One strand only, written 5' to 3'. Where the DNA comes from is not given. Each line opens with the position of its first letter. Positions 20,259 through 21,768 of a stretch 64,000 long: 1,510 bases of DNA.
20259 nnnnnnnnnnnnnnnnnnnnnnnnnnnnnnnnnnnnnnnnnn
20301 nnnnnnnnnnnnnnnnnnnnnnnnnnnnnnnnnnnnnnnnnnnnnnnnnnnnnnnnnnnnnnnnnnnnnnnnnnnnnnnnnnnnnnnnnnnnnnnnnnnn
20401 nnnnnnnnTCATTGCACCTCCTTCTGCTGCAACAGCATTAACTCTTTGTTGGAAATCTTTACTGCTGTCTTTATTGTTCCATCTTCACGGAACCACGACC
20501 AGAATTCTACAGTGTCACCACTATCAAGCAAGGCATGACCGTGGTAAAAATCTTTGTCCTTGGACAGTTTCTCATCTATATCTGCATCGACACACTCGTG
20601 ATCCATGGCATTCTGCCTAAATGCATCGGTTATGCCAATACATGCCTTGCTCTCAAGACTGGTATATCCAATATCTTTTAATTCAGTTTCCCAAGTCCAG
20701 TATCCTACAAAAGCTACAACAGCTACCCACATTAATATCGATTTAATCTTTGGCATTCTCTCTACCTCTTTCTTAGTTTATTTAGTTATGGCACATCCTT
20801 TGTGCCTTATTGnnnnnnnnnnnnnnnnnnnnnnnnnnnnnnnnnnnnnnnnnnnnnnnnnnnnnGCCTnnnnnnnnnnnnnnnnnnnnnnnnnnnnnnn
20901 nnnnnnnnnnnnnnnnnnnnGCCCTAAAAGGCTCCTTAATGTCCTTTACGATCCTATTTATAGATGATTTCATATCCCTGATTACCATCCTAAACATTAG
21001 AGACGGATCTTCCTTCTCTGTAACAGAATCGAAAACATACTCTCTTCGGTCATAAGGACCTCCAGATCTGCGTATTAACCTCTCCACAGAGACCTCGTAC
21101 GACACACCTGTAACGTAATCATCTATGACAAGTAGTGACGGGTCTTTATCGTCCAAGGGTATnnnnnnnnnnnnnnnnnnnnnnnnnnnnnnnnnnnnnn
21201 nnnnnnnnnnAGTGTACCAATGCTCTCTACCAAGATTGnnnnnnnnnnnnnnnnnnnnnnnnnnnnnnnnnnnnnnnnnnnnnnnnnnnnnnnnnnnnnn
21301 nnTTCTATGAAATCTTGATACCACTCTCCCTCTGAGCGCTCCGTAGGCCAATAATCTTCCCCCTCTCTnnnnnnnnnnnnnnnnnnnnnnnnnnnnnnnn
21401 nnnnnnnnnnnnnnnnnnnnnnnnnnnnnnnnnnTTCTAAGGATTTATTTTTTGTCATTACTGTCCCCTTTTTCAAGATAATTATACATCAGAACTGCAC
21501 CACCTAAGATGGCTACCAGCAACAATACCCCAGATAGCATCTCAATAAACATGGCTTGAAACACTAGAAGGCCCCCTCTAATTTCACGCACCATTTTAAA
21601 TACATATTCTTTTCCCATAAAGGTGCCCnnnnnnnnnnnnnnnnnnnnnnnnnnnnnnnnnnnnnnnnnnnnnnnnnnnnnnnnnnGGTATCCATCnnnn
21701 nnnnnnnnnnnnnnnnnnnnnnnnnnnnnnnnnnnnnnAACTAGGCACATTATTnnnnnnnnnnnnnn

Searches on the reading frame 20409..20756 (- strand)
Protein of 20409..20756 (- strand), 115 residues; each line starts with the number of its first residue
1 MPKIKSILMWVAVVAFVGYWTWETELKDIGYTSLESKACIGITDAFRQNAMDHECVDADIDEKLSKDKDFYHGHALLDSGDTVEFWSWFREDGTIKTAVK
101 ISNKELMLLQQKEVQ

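Call 46: search_protein_families(library=ncbifam, proteins=[window:20409-20756:-], max_evalue=0.1)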
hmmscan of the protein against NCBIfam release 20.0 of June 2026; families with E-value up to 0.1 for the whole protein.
window:20409-20756:- (115 aa): 1 family
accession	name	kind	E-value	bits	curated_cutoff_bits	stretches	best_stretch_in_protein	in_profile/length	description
NF045712.1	sulf_resp_HmcD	equivalog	0.063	13.3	34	0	7-21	17-31/38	sulfate respiration complex protein HmcD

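Call 53: search_dna_similar(query=window:20409-20756:-, collection=phages, mode=protein, max_rows=30, rows=spread, max_evalue=0.001)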
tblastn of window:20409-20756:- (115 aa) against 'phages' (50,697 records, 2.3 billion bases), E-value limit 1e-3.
Records with a match: 116; places in all: 116; records where one place covers at least 80% of the query: 116.
Best place of each record, by identity: >=99% 20; 95-99% 31; 90-95% 64; 80-90% 1.
By first word of the organism name: Escherichia 94; Campylobacter 18; Phage 2; Shigella 1; Vequintavirinae 1.
By host as written in the record: Escherichia coli 34; Campylobacter jejuni 16; Escherichia coli K-12 MG1655 12; - 11; Escherichia coli K-12 10; Escherichia coli O157:H7 6; Escherichia coli O177 3; Escherichia coli NCCP 13930 2; and 18 more.
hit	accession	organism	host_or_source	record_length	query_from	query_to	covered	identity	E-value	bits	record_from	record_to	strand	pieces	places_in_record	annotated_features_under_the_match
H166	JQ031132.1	Escherichia phage FV3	Escherichia coli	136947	1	115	100%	99.1%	1e-71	236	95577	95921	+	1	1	hypothetical protein (x2)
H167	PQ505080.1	Escherichia phage HMD-6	Escherichia coli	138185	1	115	100%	99.1%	1e-71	236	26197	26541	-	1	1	hypothetical protein (x2)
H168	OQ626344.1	Escherichia phage S127 BCL3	Escherichia coli O157:H7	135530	1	115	100%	99.1%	4e-71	234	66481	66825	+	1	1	hypothetical protein (x2)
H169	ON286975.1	Escherichia phage I29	Escherichia coli LF82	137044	1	115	100%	99.1%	4e-71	234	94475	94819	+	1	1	putative membrane protein | hypothetical protein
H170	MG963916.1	Escherichia phage PDX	Escherichia coli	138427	1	115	100%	99.1%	4e-71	234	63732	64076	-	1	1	none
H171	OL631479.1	Escherichia phage ECML-10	Escherichia coli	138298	1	115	100%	98.3%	2e-71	236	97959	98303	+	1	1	hypothetical protein (x2)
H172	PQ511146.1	Escherichia phage NHEP1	Escherichia coli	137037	1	115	100%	98.3%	1e-70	233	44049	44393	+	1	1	hypothetical protein (x2)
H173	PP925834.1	Escherichia phage MiataMamis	Escherichia coli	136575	1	115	100%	96.5%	6e-70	231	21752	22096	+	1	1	hypothetical protein (x2)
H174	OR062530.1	Escherichia phage vB_EcoM_366V_SA_NWU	Escherichia coli O177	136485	1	115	100%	96.5%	6e-70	231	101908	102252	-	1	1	hypothetical protein (x2)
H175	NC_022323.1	Escherichia phage JES2013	Escherichia coli O157:H7 E318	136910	1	115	100%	96.5%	9e-70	231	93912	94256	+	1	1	hypothetical protein (x2)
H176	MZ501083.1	Escherichia phage JohannBauhin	Escherichia coli K-12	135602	1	115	100%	95.7%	4e-70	232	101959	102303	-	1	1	hypothetical protein (x2)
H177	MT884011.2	Escherichia phage vb_EcoM_bov25_3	Escherichia coli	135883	1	115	100%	95.7%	4e-70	232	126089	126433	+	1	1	hypothetical protein (x2)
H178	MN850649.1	Escherichia phage nomine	Escherichia coli K-12 MG1655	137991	1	115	100%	95.7%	4e-70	232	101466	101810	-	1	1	hypothetical protein (x2)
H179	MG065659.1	Campylobacter phage C5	Campylobacter jejuni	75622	1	115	100%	94.8%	7e-70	231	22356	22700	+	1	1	record has no annotation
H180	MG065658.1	Campylobacter phage C7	Campylobacter jejuni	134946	1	115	100%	94.8%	7e-70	231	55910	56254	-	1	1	record has no annotation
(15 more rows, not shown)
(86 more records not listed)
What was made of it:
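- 20409..20756 (-): 115-aa protein with an N-terminal TMD and a C-terminal domain of about 90 aa predicted to be periplasmic (two Cys). Counterpart of rV5 gp134. Its predicted topology resembles T4 holin T or antiholin RI, with no sequence similarity found to any solved structure. Restricted to Vequintavirus records (call 53).
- The family is restricted to one genus (call 53).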

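Call 79: search_solved_structures(query=window:20409-20756:-, max_evalue=10)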
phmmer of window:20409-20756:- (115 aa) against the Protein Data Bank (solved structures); distinct sequences matched with E-value up to 10: 5.
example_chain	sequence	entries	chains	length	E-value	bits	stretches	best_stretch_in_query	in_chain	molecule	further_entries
9k4i_B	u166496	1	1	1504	0.5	13.6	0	18-53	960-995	Maltose/maltodextrin-binding periplasmic protein,Short transient receptor potential channe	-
1ol5_B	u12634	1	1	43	0.67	13.2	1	67-95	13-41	RESTRICTED EXPRESSION PROLIFERATION ASSOCIATED PROTEIN 100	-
4c3p_B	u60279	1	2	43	0.77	13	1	67-95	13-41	TARGETING PROTEIN FOR XKLP2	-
3e5a_B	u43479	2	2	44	0.77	13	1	67-95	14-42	Targeting protein for Xklp2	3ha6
2mlw_A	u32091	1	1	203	1.4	12.1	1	34-88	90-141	Type-1Ba cytolytic delta-endotoxin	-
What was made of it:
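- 20409..20756 (-): No PDB sequence match (call 79).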

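Call 98: predict_structure(protein=window:20409-20756:-)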
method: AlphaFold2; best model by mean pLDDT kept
length: 115 residues; sequences in the alignment: 1
mean_pLDDT: 53.1   pTM: 0.35
mean pLDDT of the five models: 53.1, 45.2, 44.9, 42.1, 38.1
residues with pLDDT >= 90: 0; 70-90: 4; 50-70: 66; < 50: 45
segments of 3 or more residues with pLDDT < 50: 22-51, 62-67, 110-115
pLDDT, mean of each block of 10 residues (from residue 1): 64 64 43 37 44 51 48 62 62 61 54 44
secondary structure, 60 per line:
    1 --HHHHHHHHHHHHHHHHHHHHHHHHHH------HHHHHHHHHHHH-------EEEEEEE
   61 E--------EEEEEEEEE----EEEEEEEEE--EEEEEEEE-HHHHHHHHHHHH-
elements in order: H3-28 H35-46 E54-61 E70-78 E83-91 E94-101 H103-114
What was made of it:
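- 20409..20756 (-): The AlphaFold2 model is unusable, pLDDT 53 (call 98).
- The structure model is unusable, pLDDT 53 (call 98).
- Tried and rejected: The single-sequence AlphaFold2 model had pLDDT 53 and was unusable, so the idea of a T4 T- or RI-like fold could not be tested (call 98).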

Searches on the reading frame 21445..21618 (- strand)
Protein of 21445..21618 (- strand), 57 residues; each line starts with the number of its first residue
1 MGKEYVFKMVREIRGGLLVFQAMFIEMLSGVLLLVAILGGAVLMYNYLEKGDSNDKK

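Call 23: search_protein_families(library=phrogs, proteins=[window:21445-21618:-], max_evalue=0.01)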
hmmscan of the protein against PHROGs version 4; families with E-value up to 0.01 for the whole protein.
window:21445-21618:- (57 aa): 1 family
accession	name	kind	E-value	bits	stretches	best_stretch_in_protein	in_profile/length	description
phrog_15251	-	unknown function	7.7e-30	103.5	1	20-57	2-39/39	-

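Call 24: search_protein_families(library=pfam, proteins=[window:21445-21618:-], max_evalue=1)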
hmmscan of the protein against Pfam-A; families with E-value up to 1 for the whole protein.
window:21445-21618:- (57 aa): 0 families

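Call 46: search_protein_families(library=ncbifam, proteins=[window:21445-21618:-], max_evalue=0.1)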
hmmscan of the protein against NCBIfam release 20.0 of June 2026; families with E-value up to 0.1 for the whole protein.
window:21445-21618:- (57 aa): 0 families
